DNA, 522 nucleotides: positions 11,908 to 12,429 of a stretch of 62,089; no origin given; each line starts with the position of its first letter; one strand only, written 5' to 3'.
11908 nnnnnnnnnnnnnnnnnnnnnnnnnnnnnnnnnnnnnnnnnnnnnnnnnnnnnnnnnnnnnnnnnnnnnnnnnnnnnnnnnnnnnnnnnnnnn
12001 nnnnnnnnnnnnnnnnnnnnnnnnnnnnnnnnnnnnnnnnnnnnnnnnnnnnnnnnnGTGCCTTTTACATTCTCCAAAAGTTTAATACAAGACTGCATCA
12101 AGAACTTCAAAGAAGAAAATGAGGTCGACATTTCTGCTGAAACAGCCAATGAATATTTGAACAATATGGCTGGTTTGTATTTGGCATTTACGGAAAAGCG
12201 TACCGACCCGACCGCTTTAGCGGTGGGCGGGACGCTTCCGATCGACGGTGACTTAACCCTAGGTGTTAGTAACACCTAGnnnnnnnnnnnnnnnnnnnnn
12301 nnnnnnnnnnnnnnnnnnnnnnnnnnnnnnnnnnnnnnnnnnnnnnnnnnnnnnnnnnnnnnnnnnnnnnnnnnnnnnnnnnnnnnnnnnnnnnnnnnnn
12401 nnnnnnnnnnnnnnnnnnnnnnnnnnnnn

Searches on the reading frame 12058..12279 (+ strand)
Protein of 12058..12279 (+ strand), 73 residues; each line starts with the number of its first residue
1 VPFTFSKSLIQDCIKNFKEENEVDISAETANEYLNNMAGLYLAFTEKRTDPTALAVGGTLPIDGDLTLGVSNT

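Call 10: search_protein_families(library=pfam, proteins=[window:12058-12279:+], max_evalue=1)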
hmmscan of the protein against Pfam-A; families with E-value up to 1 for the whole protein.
window:12058-12279:+ (73 aa): 2 families
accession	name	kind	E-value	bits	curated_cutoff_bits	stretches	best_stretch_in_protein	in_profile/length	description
PF13690.11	CheX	-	0.1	13.1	27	1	3-45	17-59/94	Chemotaxis phosphatase CheX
PF00040.24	fn2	-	0.29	11.6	22.2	1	2-20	4-22/42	Fibronectin type II domain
